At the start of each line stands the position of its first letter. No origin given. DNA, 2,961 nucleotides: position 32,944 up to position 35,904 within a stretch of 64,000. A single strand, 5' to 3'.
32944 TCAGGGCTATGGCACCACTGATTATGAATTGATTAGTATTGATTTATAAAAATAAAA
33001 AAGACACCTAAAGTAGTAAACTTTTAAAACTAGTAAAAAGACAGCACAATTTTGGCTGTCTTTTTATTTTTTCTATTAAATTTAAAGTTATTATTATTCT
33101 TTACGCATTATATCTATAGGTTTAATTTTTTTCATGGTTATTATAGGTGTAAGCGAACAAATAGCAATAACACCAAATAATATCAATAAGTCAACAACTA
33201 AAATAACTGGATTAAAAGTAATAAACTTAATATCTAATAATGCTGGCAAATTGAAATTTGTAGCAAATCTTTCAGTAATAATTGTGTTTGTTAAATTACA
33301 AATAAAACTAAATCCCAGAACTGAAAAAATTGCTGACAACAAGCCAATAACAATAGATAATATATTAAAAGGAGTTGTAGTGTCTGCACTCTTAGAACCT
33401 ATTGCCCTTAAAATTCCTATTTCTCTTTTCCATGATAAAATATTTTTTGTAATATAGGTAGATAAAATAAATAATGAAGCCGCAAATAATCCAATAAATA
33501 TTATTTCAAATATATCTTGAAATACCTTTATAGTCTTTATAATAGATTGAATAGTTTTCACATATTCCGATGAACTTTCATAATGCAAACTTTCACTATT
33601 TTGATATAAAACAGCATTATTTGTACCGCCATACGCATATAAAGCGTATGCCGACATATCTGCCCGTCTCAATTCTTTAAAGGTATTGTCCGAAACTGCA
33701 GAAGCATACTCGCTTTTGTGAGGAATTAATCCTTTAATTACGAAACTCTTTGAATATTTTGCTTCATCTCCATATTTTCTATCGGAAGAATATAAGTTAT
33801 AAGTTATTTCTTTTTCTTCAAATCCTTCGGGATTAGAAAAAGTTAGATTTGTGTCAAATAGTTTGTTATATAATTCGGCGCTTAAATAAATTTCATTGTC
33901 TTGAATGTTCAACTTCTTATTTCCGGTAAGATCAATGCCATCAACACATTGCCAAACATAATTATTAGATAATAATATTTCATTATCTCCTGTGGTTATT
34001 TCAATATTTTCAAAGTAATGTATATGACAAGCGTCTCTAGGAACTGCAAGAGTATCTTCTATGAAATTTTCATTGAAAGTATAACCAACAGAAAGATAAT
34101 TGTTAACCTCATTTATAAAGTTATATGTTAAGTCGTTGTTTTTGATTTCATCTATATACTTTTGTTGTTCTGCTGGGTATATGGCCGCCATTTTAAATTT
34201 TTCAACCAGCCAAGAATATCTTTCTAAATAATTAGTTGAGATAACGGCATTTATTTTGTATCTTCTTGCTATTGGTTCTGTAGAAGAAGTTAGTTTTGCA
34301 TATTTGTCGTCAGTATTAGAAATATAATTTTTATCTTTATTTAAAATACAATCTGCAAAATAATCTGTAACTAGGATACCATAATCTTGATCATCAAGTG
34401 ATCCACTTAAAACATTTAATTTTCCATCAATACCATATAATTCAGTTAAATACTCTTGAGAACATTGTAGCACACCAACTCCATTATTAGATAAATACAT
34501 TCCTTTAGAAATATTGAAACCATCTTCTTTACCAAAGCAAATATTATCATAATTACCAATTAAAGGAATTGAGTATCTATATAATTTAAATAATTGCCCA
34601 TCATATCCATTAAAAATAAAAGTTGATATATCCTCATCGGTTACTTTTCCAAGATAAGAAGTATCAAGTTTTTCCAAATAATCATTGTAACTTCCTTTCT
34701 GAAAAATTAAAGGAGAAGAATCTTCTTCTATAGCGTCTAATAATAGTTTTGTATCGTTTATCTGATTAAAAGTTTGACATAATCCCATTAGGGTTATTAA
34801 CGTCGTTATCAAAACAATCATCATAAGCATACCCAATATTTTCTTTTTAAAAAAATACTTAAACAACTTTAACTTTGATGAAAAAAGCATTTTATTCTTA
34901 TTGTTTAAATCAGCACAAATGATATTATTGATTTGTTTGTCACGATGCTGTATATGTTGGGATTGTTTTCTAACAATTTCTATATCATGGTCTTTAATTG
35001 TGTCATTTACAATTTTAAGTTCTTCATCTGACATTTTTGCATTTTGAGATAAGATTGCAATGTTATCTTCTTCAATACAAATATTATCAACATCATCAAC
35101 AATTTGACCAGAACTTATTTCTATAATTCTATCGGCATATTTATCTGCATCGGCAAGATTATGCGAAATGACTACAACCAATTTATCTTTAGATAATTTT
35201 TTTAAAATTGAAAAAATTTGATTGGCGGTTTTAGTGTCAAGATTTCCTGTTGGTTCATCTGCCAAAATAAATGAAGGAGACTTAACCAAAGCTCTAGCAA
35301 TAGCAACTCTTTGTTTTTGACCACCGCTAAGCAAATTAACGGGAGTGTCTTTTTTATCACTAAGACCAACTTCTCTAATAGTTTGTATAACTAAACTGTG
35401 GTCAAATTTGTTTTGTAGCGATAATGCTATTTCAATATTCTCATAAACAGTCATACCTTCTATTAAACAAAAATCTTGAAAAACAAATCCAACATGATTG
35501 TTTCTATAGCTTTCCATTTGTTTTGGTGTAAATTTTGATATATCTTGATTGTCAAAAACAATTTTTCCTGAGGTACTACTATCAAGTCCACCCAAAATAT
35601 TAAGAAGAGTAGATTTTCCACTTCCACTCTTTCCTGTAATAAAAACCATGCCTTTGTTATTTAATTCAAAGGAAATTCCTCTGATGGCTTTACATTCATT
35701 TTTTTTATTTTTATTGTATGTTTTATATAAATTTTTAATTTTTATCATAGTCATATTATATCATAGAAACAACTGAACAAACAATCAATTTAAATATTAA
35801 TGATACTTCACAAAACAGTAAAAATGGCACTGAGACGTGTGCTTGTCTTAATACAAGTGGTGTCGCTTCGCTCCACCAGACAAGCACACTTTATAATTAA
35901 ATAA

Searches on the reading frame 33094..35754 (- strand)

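Call 12: search_protein_families(library=phrogs, proteins=[window:33094-35754:-], max_evalue=0.001)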
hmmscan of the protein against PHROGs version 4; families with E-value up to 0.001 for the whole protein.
window:33094-35754:- (886 aa): 4 families
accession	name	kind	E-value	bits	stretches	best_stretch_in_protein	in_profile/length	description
phrog_293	-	moron, auxiliary metabolic gene and host takeover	8e-65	220.5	1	1-296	134-427/1058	ABC transporter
phrog_2392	-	moron, auxiliary metabolic gene and host takeover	6.2e-44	151.4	1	16-221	490-696/726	ABC transporter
phrog_23675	-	unknown function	7.6e-13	49.5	1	113-219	12-117/143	-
phrog_11143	-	unknown function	2.9e-06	27.5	0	137-191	106-161/357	-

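Call 13: search_protein_families(library=pfam, proteins=[window:33094-35754:-], max_evalue=0.001)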
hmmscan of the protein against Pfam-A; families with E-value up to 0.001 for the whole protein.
window:33094-35754:- (886 aa): 6 families
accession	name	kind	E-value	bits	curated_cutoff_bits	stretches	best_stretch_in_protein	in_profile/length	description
PF00005.33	ABC_tran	-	2.2e-35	122.6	25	1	25-169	2-136/137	ABC transporter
PF02687.27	FtsX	-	1.5e-06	28.7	25.5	1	751-879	2-120/120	FtsX-like permease C-terminal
PF02463.25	SMC_N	-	9.7e-06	25.6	40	1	33-214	23-212/220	RecF/RecN/SMC N terminal domain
PF13555.12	AAA_29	-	3.9e-05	23.7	27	1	28-51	16-39/61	P-loop containing region of AAA domain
PF03193.22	RsgA_GTPase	-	0.00018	21.8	30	1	17-86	90-157/174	RsgA GTPase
PF13304.12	AAA_21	-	0.00022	21.9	27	0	37-66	2-29/304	AAA domain, putative AbiEii toxin, Type IV TA system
